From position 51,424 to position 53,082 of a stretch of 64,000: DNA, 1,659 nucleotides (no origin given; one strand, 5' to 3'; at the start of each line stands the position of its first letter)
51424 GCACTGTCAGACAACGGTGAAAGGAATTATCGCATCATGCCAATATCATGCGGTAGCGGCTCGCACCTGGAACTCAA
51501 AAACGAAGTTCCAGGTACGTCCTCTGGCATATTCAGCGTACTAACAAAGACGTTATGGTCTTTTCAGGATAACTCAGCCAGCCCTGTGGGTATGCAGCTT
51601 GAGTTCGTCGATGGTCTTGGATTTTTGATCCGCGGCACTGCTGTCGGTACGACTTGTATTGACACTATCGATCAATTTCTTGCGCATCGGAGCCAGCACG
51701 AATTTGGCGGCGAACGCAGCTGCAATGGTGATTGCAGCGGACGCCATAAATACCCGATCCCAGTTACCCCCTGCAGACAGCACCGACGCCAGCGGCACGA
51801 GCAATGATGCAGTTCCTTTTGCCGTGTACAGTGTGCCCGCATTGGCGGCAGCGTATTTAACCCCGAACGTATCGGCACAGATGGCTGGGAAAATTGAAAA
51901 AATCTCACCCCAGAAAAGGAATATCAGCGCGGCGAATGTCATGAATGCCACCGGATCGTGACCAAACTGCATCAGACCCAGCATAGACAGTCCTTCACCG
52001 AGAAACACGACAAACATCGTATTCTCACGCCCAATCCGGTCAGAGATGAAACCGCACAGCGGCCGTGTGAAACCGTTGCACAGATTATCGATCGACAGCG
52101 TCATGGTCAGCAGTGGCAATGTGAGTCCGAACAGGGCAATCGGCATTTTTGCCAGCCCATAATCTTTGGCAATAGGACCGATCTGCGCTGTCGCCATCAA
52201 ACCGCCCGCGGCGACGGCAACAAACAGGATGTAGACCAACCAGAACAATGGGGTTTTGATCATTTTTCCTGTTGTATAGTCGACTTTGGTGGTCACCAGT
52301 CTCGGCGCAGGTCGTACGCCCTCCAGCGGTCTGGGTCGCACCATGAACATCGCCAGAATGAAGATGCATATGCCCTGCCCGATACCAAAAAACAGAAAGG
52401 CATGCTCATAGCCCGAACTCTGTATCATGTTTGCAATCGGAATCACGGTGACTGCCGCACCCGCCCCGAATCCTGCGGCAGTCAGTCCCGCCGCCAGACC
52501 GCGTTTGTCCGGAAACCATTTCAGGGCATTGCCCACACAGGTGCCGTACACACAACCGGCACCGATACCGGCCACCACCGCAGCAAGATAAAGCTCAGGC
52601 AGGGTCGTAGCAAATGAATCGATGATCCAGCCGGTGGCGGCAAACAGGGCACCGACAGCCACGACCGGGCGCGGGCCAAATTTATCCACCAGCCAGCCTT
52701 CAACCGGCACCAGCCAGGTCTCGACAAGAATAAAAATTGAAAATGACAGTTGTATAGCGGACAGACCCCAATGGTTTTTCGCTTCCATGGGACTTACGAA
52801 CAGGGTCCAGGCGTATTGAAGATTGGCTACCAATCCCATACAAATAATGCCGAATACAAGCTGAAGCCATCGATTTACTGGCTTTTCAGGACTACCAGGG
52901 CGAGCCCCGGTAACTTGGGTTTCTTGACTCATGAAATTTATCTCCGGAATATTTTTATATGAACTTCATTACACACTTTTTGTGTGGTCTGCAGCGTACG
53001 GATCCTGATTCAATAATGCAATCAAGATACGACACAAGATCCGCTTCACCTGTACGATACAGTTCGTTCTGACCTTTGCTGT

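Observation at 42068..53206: Shared TTRAC-N4-GWTAA motif at four promoters defines a candidate oxalate regulon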

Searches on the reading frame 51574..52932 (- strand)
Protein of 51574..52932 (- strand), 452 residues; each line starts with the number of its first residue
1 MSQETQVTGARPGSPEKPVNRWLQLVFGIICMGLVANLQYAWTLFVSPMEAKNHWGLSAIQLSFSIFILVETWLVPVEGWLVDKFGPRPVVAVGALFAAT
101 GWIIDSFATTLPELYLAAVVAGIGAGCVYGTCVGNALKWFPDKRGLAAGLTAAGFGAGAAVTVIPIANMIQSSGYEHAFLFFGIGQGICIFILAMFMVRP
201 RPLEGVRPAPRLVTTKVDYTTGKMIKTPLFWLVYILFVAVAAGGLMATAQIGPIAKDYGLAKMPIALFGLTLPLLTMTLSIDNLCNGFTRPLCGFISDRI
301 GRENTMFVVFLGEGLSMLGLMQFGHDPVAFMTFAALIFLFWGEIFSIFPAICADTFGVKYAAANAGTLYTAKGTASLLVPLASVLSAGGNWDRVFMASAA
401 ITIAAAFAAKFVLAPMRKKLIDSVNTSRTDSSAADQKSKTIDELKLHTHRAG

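Call 7: search_protein_families(library=pfam, proteins=[window:51574-52932:-])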
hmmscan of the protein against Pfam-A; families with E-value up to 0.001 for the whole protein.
window:51574-52932:- (452 aa): 1 family
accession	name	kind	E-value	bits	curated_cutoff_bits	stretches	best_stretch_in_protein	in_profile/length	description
PF07690.21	MFS_1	-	5.3e-41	141.1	33.4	2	29-380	5-347/347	Major Facilitator Superfamily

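Call 19: search_protein_families(library=ncbifam, proteins=[window:51574-52932:-], max_evalue=0.001)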
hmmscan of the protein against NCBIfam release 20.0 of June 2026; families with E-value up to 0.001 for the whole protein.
window:51574-52932:- (452 aa): 22 families
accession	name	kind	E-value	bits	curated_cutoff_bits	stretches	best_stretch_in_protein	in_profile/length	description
TIGR04259.1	oxa_formateAnti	equivalog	1.1e-186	620.6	335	1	21-422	1-401/405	oxalate/formate MFS antiporter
NF049980.1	SfMCT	equivalog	2e-96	323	320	1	21-400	1-377/378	L-lactate MFS transporter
TIGR00890.1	2A0111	subfamily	4.1e-76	256.4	374.85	1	21-407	1-376/377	oxalate/formate antiport family MFS transporter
TIGR00892.1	2A0113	subfamily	5.6e-16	58.3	586.1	1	18-435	14-443/455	monocarboxylate transporter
NF038246.1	bile_salt_MFS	equivalog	6.8e-15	54.8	400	1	32-367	18-357/408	conjugated bile salt MFS transporter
TIGR00886.1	2A0108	subfamily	5.8e-13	48.7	311.7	1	40-352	18-349/368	NarK family nitrate/nitrite MFS transporter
TIGR00893.1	2A0114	subfamily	1.1e-09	37.7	395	1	61-409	32-395/399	D-galactonate transporter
TIGR00883.1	2A0106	subfamily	1.5e-08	34.1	443.45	1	219-370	212-361/400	metabolite/H+ symporter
NF012174.0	tet_MFS_A_B_C_D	equivalog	3e-08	32.9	475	1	64-343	46-311/382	Tet(A)/Tet(B)/Tet(C) family tetracycline efflux MFS transporter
TIGR00881.1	2A0104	subfamily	4.7e-08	32.5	407.75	1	77-203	49-176/379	phosphoglycerate transporter protein PgtP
NF012207.0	tet_MFS_H_J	exception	9.9e-08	31.4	700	1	27-251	14-233/392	Tet(H)/Tet(J) family tetracycline efflux MFS transporter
TIGR00895.1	2A0115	subfamily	1.2e-07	31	418.55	1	77-197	71-192/398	aromatic acid/H+ symport family MFS transporter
NF012195.0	tet_MFS_H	exception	1.4e-06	27.7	840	1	28-233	15-216/392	tetracycline efflux MFS transporter Tet(H)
NF012177.1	tet_MFS_42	exception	2.4e-06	27.1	850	1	73-216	51-188/411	tetracycline efflux MFS transporter Tet(42)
TIGR00880.1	2_A_01_02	superfamily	3.5e-06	27.2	131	1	76-197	16-138/141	multidrug resistance protein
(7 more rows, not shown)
